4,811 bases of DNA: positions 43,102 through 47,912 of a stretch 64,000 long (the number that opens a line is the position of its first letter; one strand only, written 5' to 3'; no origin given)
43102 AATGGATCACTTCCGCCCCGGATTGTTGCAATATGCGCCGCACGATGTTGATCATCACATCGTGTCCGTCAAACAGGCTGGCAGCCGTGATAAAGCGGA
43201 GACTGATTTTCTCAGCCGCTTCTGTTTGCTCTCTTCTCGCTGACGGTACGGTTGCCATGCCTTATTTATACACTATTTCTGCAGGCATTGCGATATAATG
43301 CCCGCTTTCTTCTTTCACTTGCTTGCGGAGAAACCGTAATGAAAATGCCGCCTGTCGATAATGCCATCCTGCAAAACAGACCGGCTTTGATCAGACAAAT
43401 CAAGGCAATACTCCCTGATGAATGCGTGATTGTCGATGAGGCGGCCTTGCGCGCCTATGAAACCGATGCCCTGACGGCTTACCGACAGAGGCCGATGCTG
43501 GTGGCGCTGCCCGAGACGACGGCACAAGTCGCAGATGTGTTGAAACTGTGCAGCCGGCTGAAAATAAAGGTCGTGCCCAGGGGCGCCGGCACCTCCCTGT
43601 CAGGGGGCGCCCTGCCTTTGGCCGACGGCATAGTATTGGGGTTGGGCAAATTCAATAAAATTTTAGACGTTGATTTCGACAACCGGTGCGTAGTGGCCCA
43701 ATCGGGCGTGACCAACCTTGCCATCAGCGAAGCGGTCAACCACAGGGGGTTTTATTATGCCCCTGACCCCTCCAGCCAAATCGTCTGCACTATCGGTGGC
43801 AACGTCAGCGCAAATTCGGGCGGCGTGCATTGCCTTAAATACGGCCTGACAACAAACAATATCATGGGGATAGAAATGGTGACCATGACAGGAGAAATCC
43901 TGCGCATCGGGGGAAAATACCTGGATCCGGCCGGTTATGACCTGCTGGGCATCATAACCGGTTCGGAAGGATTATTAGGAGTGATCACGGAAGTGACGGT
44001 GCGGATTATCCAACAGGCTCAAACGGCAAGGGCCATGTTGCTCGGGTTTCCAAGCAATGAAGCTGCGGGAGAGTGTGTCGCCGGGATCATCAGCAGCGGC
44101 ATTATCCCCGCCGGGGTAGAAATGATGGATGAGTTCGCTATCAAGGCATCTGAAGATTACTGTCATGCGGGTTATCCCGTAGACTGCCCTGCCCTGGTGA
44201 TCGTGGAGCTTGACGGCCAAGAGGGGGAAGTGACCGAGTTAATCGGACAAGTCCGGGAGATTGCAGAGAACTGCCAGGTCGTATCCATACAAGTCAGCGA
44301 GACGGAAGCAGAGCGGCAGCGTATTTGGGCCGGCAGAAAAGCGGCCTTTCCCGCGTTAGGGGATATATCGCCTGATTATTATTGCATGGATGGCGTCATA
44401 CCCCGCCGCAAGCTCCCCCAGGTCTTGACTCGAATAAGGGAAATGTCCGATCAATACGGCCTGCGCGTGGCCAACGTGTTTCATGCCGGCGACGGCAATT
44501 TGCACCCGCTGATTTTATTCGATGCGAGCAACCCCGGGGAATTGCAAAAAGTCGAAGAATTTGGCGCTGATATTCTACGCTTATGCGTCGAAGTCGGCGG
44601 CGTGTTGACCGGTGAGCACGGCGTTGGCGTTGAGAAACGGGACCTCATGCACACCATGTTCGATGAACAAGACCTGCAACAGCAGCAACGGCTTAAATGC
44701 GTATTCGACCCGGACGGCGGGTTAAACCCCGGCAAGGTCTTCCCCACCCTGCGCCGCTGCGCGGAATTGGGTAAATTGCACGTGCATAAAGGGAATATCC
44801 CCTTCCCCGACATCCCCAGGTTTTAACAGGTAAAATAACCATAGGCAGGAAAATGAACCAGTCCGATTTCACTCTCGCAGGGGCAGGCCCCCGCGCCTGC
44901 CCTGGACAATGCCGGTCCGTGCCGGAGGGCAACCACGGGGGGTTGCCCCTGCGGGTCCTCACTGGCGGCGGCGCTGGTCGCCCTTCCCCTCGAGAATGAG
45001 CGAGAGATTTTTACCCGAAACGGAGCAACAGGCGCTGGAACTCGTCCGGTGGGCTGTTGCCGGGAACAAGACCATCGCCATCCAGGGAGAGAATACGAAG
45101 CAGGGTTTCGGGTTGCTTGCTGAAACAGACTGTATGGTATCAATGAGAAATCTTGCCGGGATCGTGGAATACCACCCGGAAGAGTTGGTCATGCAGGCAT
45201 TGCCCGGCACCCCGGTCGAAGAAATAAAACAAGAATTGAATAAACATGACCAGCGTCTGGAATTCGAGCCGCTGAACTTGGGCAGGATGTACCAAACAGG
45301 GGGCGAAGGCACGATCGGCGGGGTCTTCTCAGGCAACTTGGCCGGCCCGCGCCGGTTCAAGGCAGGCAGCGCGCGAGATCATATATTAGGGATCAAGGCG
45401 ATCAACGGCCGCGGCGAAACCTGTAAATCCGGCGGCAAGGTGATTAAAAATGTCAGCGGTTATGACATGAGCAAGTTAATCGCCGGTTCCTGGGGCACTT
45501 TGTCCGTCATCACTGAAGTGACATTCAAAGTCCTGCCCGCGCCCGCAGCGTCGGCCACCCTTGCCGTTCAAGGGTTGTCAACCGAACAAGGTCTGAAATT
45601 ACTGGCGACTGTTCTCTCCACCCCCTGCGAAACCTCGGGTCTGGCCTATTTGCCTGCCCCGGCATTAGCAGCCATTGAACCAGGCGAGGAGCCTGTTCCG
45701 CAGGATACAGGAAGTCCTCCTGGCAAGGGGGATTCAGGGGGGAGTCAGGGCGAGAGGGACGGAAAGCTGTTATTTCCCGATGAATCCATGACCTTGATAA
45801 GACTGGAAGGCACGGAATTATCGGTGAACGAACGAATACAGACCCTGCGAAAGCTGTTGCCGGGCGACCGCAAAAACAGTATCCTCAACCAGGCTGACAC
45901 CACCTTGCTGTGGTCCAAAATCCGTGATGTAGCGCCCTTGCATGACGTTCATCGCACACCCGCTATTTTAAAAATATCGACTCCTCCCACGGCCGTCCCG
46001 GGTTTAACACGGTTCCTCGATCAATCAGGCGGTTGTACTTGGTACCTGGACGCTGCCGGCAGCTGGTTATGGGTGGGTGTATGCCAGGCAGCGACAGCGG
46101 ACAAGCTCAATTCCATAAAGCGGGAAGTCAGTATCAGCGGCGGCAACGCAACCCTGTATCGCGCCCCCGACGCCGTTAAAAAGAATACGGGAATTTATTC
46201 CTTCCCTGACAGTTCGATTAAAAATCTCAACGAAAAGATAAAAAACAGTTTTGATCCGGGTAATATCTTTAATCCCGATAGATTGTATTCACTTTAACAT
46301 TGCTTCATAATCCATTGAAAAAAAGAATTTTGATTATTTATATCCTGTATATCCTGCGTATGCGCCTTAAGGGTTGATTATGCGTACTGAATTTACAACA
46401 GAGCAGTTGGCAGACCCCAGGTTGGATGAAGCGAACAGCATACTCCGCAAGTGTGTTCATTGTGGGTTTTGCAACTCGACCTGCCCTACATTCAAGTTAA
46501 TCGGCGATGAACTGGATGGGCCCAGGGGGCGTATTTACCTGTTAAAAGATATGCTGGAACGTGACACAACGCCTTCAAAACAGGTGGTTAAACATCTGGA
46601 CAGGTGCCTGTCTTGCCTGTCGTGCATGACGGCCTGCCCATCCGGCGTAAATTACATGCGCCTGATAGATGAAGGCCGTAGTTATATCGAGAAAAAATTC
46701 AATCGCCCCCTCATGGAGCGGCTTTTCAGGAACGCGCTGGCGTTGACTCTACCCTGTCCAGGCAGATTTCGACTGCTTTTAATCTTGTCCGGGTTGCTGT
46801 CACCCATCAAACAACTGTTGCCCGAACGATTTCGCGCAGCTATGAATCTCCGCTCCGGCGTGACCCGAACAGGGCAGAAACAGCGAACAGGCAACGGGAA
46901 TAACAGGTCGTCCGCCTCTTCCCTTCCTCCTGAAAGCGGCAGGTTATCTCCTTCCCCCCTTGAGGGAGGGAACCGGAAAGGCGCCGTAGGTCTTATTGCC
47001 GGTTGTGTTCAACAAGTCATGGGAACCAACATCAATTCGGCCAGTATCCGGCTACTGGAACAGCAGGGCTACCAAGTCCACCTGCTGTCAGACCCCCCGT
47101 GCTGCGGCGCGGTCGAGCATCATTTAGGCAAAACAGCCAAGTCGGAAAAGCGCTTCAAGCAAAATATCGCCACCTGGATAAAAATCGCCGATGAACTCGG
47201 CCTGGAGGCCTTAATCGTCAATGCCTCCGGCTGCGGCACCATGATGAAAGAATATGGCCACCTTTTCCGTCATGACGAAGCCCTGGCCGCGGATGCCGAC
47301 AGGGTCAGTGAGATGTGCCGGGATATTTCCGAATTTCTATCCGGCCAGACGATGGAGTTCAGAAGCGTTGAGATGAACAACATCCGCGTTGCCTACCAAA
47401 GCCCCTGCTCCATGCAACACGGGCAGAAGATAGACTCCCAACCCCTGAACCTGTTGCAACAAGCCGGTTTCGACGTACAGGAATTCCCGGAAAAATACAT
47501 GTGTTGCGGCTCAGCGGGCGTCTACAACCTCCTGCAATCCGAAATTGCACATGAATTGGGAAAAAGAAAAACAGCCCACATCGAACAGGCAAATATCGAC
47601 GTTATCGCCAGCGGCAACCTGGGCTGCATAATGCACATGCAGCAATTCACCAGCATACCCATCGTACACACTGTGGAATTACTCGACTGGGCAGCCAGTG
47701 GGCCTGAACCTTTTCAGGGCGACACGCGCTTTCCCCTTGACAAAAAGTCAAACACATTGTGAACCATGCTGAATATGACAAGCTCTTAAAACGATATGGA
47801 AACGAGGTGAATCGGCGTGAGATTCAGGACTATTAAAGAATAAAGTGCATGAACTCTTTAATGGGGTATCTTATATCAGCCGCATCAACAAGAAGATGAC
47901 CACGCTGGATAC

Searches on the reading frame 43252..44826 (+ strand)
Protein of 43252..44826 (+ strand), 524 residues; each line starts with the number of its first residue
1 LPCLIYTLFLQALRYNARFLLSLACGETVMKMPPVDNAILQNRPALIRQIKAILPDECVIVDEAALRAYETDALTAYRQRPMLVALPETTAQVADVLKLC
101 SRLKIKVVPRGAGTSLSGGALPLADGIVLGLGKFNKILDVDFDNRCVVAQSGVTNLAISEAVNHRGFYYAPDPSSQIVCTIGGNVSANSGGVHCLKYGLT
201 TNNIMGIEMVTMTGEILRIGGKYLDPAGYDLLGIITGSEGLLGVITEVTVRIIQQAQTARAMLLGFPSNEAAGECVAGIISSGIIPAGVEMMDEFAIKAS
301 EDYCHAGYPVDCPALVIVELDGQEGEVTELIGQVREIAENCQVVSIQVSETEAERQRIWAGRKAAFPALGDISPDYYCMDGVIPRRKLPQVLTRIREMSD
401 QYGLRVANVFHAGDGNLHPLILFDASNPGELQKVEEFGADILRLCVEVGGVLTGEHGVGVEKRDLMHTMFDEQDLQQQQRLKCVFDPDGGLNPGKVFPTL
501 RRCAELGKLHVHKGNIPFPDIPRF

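Call 51: search_protein_families(library=pfam, proteins=[window:43252-44826:+], max_evalue=0.00001)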
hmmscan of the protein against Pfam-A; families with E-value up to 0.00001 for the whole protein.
window:43252-44826:+ (524 aa): 2 families
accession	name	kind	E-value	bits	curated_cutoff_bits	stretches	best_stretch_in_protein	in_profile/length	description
PF02913.24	FAD-oxidase_C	-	7e-69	232.7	21.2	1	257-496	3-248/248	FAD linked oxidases, C-terminal domain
PF01565.28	FAD_binding_4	-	8.8e-38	129.6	26.4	1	82-219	2-138/139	FAD binding domain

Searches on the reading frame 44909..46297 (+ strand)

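Call 51: search_protein_families(library=pfam, proteins=[window:44909-46297:+], max_evalue=0.00001)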
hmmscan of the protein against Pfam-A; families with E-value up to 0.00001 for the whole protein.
window:44909-46297:+ (462 aa): 1 family
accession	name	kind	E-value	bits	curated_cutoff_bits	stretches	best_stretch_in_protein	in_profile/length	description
PF01565.28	FAD_binding_4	-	6.4e-19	68.5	26.4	1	35-173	6-137/139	FAD binding domain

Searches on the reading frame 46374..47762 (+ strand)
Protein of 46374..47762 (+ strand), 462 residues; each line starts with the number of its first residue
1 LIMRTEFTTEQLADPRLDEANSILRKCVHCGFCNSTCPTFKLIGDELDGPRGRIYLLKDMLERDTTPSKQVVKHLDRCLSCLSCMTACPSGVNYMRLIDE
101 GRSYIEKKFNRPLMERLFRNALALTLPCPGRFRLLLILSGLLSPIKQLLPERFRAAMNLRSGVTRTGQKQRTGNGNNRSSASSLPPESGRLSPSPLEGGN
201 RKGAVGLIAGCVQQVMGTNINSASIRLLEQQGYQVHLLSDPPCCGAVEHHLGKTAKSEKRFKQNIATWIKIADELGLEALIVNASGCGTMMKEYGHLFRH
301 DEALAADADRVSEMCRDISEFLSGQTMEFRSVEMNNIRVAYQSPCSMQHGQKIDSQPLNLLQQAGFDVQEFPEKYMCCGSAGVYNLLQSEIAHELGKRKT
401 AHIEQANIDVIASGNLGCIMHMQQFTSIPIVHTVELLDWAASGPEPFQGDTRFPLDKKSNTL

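Call 51: search_protein_families(library=pfam, proteins=[window:46374-47762:+], max_evalue=0.00001)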
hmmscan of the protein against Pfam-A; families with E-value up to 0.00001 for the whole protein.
window:46374-47762:+ (462 aa): 9 families
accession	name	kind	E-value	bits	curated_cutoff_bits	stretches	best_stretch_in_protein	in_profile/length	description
PF02754.22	CCG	-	1e-22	80.4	20.6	2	339-422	1-84/85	Cysteine-rich domain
PF13183.11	Fer4_8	-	3.2e-11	44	27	1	24-92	2-68/68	4Fe-4S dicluster domain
PF12838.12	Fer4_7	-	1.5e-09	38.6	27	1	26-92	1-52/52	4Fe-4S dicluster domain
PF13534.11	Fer4_17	-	2.3e-09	38.1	22.2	1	26-93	1-61/61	4Fe-4S dicluster domain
PF13237.11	Fer4_10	-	5e-09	36.4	25.5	1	24-89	6-53/53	4Fe-4S dicluster domain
PF00037.32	Fer4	-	1.5e-06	28.2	21.1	0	72-91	2-21/24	4Fe-4S binding domain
PF13484.11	Fer4_16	-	3.5e-06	28.1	30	1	26-90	1-65/66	4Fe-4S double cluster binding domain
PF12837.12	Fer4_6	-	4.5e-06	26.8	25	0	76-92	7-23/24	4Fe-4S binding domain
PF12797.12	Fer4_2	-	5.3e-06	26.5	24.5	0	72-90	4-22/22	4Fe-4S binding domain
